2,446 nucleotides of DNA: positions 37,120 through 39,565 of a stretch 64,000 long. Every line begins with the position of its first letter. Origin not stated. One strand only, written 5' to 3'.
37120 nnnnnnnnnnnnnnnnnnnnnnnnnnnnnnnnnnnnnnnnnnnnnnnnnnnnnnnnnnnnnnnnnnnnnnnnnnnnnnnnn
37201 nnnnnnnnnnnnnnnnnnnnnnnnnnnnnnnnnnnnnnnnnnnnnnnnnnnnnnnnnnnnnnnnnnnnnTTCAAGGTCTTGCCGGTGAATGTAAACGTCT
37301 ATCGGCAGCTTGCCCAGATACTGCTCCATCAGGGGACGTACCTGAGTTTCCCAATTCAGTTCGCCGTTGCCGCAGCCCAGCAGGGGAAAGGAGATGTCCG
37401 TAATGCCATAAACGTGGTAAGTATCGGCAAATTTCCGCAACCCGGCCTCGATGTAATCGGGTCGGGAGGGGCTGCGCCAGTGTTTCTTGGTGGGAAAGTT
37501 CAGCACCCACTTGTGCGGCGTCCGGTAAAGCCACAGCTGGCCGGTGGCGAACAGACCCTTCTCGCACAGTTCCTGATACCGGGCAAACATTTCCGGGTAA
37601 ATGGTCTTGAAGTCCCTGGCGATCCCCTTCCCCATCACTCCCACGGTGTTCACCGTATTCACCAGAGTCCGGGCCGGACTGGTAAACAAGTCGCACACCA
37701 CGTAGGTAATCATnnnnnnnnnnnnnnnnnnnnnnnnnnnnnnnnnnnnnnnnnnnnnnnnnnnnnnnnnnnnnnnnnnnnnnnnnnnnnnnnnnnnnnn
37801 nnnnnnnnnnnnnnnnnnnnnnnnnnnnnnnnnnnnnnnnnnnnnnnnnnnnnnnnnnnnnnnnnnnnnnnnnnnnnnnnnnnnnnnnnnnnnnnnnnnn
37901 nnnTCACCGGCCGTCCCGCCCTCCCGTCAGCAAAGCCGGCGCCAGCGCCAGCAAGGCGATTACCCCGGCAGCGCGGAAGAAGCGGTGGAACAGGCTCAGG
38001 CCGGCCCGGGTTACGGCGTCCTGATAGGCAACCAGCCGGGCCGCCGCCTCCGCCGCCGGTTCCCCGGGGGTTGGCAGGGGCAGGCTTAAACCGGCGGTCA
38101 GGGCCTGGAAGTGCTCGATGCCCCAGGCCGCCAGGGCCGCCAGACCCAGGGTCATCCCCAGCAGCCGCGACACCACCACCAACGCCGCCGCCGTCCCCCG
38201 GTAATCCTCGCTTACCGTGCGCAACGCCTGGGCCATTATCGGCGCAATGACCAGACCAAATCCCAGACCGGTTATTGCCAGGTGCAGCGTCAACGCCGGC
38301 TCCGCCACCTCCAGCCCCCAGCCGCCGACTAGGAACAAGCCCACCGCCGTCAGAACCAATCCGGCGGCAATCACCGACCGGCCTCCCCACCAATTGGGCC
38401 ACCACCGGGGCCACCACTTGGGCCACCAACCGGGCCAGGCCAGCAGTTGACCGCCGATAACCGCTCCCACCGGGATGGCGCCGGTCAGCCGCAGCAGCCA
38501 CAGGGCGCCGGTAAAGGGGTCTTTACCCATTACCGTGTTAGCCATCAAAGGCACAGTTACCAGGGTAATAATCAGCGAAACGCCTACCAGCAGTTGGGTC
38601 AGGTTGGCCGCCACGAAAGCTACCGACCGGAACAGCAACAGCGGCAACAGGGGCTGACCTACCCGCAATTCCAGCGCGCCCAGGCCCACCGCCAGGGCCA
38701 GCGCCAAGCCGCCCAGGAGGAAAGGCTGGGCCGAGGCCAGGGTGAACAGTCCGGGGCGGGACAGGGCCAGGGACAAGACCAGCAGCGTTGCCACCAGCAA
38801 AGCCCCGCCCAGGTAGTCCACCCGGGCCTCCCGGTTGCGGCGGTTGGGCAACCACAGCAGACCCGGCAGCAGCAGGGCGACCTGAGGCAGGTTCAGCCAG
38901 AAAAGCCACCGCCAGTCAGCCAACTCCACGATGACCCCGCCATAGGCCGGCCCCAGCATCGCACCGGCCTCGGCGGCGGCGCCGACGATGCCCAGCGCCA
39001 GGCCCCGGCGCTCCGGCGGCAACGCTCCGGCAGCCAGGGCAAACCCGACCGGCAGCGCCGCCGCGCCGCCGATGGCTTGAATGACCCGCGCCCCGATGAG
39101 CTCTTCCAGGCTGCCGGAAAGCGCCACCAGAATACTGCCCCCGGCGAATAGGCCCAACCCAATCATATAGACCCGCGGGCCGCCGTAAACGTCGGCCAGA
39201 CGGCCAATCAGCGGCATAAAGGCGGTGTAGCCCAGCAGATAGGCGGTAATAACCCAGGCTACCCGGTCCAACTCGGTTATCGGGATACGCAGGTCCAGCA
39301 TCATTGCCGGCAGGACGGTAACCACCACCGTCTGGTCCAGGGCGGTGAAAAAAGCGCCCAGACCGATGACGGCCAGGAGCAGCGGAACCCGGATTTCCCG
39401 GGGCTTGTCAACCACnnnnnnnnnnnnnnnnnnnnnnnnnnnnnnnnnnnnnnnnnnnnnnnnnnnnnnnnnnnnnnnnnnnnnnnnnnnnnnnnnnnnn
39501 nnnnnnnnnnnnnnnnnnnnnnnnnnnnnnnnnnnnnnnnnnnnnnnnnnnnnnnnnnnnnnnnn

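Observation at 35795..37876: DarG-like macrodomain plus DarT-like ADP-ribosyltransferase in reversed order with extra domains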

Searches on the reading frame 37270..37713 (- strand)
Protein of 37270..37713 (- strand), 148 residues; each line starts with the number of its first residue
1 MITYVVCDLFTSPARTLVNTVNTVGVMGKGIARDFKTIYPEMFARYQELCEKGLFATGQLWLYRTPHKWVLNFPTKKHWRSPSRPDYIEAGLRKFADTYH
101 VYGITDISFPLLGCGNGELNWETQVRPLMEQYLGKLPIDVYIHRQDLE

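Call 64: search_dna_similar(query=window:37270-37713:-, collection=plasmids, mode=protein, max_rows=25, rows=spread)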
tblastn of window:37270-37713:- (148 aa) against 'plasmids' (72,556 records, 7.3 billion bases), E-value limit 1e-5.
Records with a match: 121; places in all: 122; records where one place covers at least 80% of the query: 121.
Best place of each record, by identity: <60% 121.
By first word of the organism name: Bacillus 35; Zymomonas 16; Rhizobium 7; Moraxella 6; Agrobacterium 5; Synechocystis 4; Cytobacillus 3; Sulfitobacter 3; Klebsiella 2; Burkholderia 2; and 34 more.
By predicted mobility (MOB-suite, as given by PLSDB): non-mobilizable 84; conjugative 20; mobilizable 17.
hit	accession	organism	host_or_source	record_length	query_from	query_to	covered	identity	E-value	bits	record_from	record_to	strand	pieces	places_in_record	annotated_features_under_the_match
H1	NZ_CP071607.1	Rhizobium binae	lentil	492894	1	143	97%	58.0%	1e-48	173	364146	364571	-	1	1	macro domain-containing protein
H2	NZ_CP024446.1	Moraxella osloensis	Homo sapiens,single cell,skin swab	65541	1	142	96%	44.7%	3e-32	127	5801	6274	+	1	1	macro domain-containing protein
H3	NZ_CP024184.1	Moraxella osloensis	Homo sapiens,single cell,skin swab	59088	1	142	96%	43.9%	5e-32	126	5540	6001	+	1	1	macro domain-containing protein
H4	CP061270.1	Escherichia coli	Sheep,cell culture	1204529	1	144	97%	43.0%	4e-29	118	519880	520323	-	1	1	macro domain-containing protein | DUF4433 domain-containing protein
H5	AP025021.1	Calothrix sp. PCC 7716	-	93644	1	137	93%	44.7%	2e-33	130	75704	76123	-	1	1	hypothetical protein (x2)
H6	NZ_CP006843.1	Corynebacterium glyciniphilum AJ 3170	-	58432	1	142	96%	41.5%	6e-29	117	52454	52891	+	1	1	macro domain-containing protein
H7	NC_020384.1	Bacillus thuringiensis serovar thuringiensis str. IS5056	-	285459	1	144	97%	40.5%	4e-30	120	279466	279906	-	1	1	macro domain-containing protein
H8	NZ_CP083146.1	Bacillus thuringiensis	whole organism,Biopesticide Agree WP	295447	1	144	97%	40.5%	4e-30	120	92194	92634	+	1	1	macro domain-containing protein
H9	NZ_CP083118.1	Bacillus thuringiensis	whole organism,Biopesticide Delfin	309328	1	144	97%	40.5%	4e-30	120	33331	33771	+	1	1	macro domain-containing protein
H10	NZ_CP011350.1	Bacillus thuringiensis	tobacco,single cell,roots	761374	1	144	97%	40.5%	4e-30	120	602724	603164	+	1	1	macro domain-containing protein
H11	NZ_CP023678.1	Zymomonas mobilis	-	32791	1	142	96%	40.5%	9e-26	108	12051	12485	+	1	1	macro domain-containing protein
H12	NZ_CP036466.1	Zymomonas mobilis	cell culture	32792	1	142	96%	40.5%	9e-26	108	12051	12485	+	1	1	macro domain-containing protein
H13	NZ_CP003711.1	Zymomonas mobilis subsp. mobilis NRRL B-12526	-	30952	1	142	96%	40.5%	1e-25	108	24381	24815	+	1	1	macro domain-containing protein | DUF4433 domain-containing protein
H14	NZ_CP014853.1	Bacillus thuringiensis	soil,soil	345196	1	143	97%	40.1%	1e-29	119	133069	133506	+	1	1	macro domain-containing protein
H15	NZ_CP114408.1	Bacillus thuringiensis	liquid culture,Bacillus thuringiensis ...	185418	8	144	93%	41.8%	1e-29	119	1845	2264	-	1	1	macro domain-containing protein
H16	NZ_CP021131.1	Meiothermus taiwanensis WR-220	-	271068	1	137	93%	41.8%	1e-28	116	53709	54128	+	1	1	macro domain-containing protein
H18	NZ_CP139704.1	Sulfitobacter pontiacus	Bacterial Culture,hydrothermal vent ...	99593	1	136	92%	41.4%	4e-30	120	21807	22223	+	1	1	macro domain-containing protein | DUF4433 domain-containing protein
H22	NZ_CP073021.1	Synechocystis sp. PCC 6803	cell culture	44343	8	136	87%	41.4%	9e-26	108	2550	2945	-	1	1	macro domain-containing protein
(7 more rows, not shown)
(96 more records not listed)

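Call 65: get_annotated_region(hit=H1, flank=3000)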
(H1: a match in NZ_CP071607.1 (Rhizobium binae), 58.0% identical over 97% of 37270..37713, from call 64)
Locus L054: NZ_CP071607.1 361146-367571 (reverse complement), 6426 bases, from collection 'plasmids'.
description: Rhizobium binae strain BLR195 plasmid p3, complete sequence
organism: Rhizobium binae (NCBI taxid 1138190)
taxonomy: Bacteria; Pseudomonadota; Alphaproteobacteria; Hyphomicrobiales; Rhizobiaceae; Rhizobium; Rhizobium binae
host: -; source: lentil; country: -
typing (MOB-suite, as given by PLSDB): non-mobilizable
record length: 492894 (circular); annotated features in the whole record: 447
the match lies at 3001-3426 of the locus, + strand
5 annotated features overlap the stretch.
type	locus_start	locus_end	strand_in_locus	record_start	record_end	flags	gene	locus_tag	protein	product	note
CDS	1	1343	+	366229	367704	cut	-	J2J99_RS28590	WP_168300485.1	M81 family metallopeptidase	-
CDS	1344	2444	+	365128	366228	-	-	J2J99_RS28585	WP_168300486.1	D-TA family PLP-dependent enzyme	-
CDS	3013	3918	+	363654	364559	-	-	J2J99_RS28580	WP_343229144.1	macro domain-containing protein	-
CDS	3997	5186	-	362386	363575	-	-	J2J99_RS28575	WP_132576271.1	IS3 family transposase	-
CDS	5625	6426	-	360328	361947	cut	-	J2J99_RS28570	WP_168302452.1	IS66 family transposase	-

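Call 66: get_annotated_region(hit=H4, flank=2500)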
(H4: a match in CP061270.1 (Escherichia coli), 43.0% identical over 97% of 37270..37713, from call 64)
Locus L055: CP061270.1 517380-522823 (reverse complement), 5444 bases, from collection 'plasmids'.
description: Escherichia coli strain STEC1012 plasmid pSTEC1012_1, complete sequence
organism: Escherichia coli (NCBI taxid 562)
taxonomy: Bacteria; Pseudomonadota; Gammaproteobacteria; Enterobacterales; Enterobacteriaceae; Escherichia; Escherichia coli
host: -; source: Sheep,cell culture; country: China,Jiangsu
typing (MOB-suite, as given by PLSDB): non-mobilizable
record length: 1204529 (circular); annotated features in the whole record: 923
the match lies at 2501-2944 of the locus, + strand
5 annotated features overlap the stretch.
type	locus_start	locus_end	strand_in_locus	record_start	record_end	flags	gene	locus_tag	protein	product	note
CDS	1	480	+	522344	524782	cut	-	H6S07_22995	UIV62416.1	type I restriction-modification system subunit M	-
CDS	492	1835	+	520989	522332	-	-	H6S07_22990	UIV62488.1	restriction endonuclease subunit S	-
CDS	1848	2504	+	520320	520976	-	-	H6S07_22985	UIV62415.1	DUF4433 domain-containing protein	-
CDS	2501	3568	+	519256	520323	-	-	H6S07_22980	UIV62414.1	macro domain-containing protein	-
CDS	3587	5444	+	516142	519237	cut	-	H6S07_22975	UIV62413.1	HsdR family type I site-specific deoxyribonuclease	-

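Call 67: get_annotated_region(hit=H16, flank=2500)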
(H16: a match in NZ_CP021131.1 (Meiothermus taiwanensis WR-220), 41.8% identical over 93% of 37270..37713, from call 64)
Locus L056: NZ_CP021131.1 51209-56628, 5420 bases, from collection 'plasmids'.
description: Meiothermus taiwanensis WR-220 plasmid pMtWR-220, complete sequence
organism: Meiothermus taiwanensis WR-220 (NCBI taxid 1339250)
taxonomy: Bacteria; Deinococcota; Deinococci; Thermales; Thermaceae; Meiothermus; Meiothermus taiwanensis; Meiothermus taiwanensis WR-220
host: -; source: -; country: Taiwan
typing (MOB-suite, as given by PLSDB): non-mobilizable
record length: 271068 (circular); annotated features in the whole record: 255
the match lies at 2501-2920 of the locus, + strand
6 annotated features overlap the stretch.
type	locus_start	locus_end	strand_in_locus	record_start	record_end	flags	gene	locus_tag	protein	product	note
CDS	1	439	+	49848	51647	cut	-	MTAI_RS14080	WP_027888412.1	DUF262 domain-containing protein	-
CDS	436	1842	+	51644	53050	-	-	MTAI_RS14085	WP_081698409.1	restriction endonuclease subunit S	GO:0006304 - DNA modification [Evidence IEA]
CDS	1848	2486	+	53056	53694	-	-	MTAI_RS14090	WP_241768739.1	DUF4433 domain-containing protein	-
CDS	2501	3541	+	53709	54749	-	-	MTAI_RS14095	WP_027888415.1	macro domain-containing protein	-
CDS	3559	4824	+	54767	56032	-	-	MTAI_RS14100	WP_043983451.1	AAA family ATPase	-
CDS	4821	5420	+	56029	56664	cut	-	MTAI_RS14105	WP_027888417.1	DUF4276 family protein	-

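Call 68: get_annotated_region(hit=H13, flank=2500)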
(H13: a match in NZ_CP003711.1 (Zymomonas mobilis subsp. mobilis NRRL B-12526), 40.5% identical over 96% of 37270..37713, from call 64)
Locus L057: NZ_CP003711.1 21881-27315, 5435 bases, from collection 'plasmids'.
description: Zymomonas mobilis subsp. mobilis NRRL B-12526 plasmid pZM1252602, complete sequence
organism: Zymomonas mobilis subsp. mobilis NRRL B-12526 (NCBI taxid 1194424)
taxonomy: Bacteria; Pseudomonadota; Alphaproteobacteria; Sphingomonadales; Zymomonadaceae; Zymomonas; Zymomonas mobilis; Zymomonas mobilis subsp. mobilis NRRL B-12526
host: -; source: -; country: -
typing (MOB-suite, as given by PLSDB): non-mobilizable
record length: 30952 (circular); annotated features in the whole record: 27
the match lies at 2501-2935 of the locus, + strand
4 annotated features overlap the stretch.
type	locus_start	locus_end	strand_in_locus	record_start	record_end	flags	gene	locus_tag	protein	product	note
CDS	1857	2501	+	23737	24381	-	-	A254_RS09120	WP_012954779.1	DUF4433 domain-containing protein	-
CDS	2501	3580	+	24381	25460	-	-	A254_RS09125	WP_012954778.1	macro domain-containing protein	-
CDS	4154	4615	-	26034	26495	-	-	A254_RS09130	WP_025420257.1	hypothetical protein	-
CDS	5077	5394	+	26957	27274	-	-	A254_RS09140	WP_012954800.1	hypothetical protein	-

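Call 69: get_annotated_region(hit=H7, flank=2500)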
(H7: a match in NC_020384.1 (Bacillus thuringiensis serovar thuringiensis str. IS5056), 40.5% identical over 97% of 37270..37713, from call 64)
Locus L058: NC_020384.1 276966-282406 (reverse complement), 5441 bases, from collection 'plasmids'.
description: Bacillus thuringiensis serovar thuringiensis str. IS5056 plasmid pIS56-285, complete sequence
organism: Bacillus thuringiensis serovar thuringiensis str. IS5056 (NCBI taxid 1286404)
taxonomy: Bacteria; Bacillota; Bacilli; Bacillales; Bacillaceae; Bacillus; Bacillus thuringiensis; Bacillus thuringiensis serovar thuringiensis str. IS5056
host: -; source: -; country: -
typing (MOB-suite, as given by PLSDB): non-mobilizable; replicon rep_cluster_125,rep_cluster_1721,rep_cluster_1721; mating-pair formation MPF_T
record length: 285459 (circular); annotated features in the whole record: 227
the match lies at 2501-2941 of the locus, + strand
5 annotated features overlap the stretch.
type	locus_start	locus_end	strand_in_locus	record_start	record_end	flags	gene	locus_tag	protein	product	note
CDS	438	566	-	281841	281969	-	-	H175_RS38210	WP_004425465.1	hypothetical protein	-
CDS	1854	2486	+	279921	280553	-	-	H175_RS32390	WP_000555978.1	DUF4433 domain-containing protein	-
CDS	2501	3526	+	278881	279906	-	-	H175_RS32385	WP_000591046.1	macro domain-containing protein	-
CDS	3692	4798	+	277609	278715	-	xerS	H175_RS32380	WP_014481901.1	tyrosine recombinase XerS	GO:0015074 - DNA integration [Evidence IEA]; GO:0006310 - DNA recombination [Evidence IEA]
CDS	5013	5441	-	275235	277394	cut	cry1Ia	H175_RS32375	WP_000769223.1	pesticidal crystal protein Cry1Ia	-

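Call 70: get_annotated_region(hit=H5, flank=2500)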
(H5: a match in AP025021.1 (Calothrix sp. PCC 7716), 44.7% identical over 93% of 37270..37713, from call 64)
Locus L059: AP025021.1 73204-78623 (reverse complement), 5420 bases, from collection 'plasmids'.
description: Calothrix sp. PCC 7716 plasmid Cal7716_p3 DNA, complete genome
organism: Calothrix sp. PCC 7716 (NCBI taxid 2853227)
taxonomy: Bacteria; Cyanobacteriota; Cyanophyceae; Nostocales; Calotrichaceae; Calothrix; Calothrix sp. PCC 7716
host: -; source: -; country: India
typing (MOB-suite, as given by PLSDB): mobilizable; relaxase MOBP
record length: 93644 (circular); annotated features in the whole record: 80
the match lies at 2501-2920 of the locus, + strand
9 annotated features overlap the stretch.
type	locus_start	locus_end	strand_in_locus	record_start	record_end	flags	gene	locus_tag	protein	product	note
CDS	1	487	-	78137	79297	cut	-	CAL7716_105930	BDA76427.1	hypothetical protein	-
CDS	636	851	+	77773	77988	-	-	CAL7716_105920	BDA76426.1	hypothetical protein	-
CDS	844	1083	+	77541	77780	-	-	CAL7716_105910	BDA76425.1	hypothetical protein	-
CDS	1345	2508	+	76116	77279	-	-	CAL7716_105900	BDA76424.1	hypothetical protein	-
CDS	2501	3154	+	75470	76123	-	-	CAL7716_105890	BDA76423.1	hypothetical protein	-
CDS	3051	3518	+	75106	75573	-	-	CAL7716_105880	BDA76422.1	hypothetical protein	-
CDS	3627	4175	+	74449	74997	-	-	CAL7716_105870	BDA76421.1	hypothetical protein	-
CDS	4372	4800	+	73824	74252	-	-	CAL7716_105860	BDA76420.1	heat shock protein Hsp20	-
CDS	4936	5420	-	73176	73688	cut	-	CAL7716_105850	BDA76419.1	Peptidoglycan-binding domain 1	-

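Call 71: get_annotated_region(hit=H2, flank=2500)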
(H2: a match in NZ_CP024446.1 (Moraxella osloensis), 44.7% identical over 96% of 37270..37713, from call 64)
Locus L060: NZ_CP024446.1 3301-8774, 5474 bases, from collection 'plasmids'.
description: Moraxella osloensis strain NP7 plasmid pNP7-3, complete sequence
organism: Moraxella osloensis (NCBI taxid 34062)
taxonomy: Bacteria; Pseudomonadota; Gammaproteobacteria; Moraxellales; Moraxellaceae; Moraxella; Moraxella osloensis
host: -; source: Homo sapiens,single cell,skin swab; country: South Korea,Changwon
typing (MOB-suite, as given by PLSDB): non-mobilizable
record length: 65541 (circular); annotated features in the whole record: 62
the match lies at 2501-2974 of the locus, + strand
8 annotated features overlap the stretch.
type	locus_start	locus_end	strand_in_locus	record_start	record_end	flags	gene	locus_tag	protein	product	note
CDS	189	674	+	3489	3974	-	-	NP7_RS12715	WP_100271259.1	type IIL restriction-modification enzyme MmeI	-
CDS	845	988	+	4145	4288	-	-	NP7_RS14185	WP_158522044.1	hypothetical protein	-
CDS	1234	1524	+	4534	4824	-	-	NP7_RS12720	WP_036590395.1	type II toxin-antitoxin system RelB/DinJ family antitoxin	GO:0006355 - regulation of DNA-templated transcription [Evidence IEA]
CDS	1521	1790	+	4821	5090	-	-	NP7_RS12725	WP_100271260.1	type II toxin-antitoxin system YafQ family toxin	-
CDS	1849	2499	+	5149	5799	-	-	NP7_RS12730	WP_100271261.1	DUF4433 domain-containing protein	-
CDS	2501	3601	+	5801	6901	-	-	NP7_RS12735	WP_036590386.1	macro domain-containing protein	-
CDS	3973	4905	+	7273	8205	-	-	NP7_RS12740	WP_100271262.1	hypothetical protein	-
CDS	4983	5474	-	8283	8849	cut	-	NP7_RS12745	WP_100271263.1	recombinase family protein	GO:0006310 - DNA recombination [Evidence IEA]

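Call 72: get_annotated_region(hit=H6, flank=2500)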
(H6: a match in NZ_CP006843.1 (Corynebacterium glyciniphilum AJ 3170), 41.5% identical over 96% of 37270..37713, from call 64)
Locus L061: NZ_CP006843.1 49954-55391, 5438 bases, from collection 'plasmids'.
description: Corynebacterium glyciniphilum AJ 3170 plasmid pCgly1, complete sequence
organism: Corynebacterium glyciniphilum AJ 3170 (NCBI taxid 1404245)
taxonomy: Bacteria; Actinomycetota; Actinomycetes; Mycobacteriales; Corynebacteriaceae; Corynebacterium; Corynebacterium glyciniphilum; Corynebacterium glyciniphilum AJ 3170
host: -; source: -; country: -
typing (MOB-suite, as given by PLSDB): mobilizable; relaxase MOBF
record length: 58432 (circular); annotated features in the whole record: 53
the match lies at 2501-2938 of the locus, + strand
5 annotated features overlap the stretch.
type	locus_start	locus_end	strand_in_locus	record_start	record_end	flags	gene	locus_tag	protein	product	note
CDS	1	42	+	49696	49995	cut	-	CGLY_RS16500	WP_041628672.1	helix-turn-helix transcriptional regulator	-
CDS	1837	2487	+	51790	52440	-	-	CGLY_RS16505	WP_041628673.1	DUF4433 domain-containing protein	-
CDS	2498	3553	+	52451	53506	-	-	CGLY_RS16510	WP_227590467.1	macro domain-containing protein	-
CDS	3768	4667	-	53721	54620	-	-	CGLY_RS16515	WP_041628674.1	hypothetical protein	-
CDS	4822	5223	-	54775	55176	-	-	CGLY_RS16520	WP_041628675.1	hypothetical protein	-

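Call 73: get_annotated_region(hit=H18, flank=2500)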
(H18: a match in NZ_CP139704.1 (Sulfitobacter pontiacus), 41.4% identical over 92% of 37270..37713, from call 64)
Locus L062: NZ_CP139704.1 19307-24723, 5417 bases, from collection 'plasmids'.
description: Sulfitobacter pontiacus strain OXR-199 plasmid unnamed05, complete sequence
organism: Sulfitobacter pontiacus (NCBI taxid 60137)
taxonomy: Bacteria; Pseudomonadota; Alphaproteobacteria; Rhodobacterales; Roseobacteraceae; Sulfitobacter; Sulfitobacter pontiacus
host: -; source: Bacterial Culture,hydrothermal vent plume; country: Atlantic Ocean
typing (MOB-suite, as given by PLSDB): conjugative; replicon rep_cluster_558; relaxase MOBP; mating-pair formation MPF_T
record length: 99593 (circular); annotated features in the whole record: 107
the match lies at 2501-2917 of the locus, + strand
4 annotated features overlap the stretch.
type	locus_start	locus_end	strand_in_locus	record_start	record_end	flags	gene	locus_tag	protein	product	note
CDS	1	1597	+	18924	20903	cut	-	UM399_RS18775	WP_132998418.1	type IV secretory system conjugative DNA transfer family protein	-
CDS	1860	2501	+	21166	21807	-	-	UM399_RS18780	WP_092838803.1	DUF4433 domain-containing protein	-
CDS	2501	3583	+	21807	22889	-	-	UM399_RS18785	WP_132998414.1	macro domain-containing protein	-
CDS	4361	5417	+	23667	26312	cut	-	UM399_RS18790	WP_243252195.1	TrlF family AAA-like ATPase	-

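Call 74: get_annotated_region(hit=H22, flank=2500)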
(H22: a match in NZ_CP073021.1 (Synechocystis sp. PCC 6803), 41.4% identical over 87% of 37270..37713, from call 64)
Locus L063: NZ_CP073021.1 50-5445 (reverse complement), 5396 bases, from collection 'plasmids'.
description: Synechocystis sp. PCC 6803 plasmid pSYSG, complete sequence
organism: Synechocystis sp. PCC 6803 (NCBI taxid 1148)
taxonomy: Bacteria; Cyanobacteriota; Cyanophyceae; Synechococcales; Merismopediaceae; Synechocystis; Synechocystis sp. PCC 6803
host: -; source: cell culture; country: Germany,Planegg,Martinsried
typing (MOB-suite, as given by PLSDB): non-mobilizable
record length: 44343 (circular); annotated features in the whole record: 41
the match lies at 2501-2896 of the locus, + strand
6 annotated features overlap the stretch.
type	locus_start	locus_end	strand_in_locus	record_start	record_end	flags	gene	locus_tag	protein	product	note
CDS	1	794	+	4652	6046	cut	-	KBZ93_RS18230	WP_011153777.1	restriction endonuclease subunit S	GO:0006304 - DNA modification [Evidence IEA]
CDS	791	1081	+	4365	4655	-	-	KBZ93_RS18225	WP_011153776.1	nucleotidyltransferase family protein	-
CDS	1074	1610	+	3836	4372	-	-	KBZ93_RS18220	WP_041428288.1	zeta toxin family protein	-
CDS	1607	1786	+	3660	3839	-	-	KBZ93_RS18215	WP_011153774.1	hypothetical protein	-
CDS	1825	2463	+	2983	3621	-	-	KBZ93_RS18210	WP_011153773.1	DUF4433 domain-containing protein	-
CDS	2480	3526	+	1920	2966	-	-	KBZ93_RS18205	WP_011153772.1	macro domain-containing protein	-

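Call 89: search_protein_families(library=pfam, proteins=[L059:1345-2508:+], max_evalue=0.01)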
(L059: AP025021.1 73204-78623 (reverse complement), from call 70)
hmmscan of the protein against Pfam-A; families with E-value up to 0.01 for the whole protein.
L059:1345-2508:+ (387 aa): 1 family
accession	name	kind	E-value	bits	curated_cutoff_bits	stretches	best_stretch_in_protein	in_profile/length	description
PF16289.11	PIN_12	-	6e-31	108.6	32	1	18-187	1-172/172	PIN domain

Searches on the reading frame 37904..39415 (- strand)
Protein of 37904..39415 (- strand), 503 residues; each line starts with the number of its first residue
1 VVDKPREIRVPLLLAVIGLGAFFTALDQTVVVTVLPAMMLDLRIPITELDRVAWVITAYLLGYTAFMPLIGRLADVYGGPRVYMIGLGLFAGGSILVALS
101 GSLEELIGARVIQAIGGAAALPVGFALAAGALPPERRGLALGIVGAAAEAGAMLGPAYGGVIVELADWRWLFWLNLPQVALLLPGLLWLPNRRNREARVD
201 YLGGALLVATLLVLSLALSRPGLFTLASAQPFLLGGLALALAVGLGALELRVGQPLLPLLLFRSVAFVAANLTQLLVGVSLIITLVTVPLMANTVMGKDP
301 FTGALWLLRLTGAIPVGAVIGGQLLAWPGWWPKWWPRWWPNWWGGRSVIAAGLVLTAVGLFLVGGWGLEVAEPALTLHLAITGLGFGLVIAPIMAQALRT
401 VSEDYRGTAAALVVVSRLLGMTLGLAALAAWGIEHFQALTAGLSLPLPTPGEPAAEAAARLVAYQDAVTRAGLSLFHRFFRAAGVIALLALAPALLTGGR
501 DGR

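Call 125: search_protein_families(library=pfam, proteins=[window:37904-39415:-], max_evalue=0.001)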
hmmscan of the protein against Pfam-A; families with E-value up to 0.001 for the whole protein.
window:37904-39415:- (503 aa): 1 family
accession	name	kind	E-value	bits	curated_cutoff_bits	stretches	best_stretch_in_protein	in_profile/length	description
PF07690.21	MFS_1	-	3.6e-42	144.9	33.4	1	18-424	2-346/347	Major Facilitator Superfamily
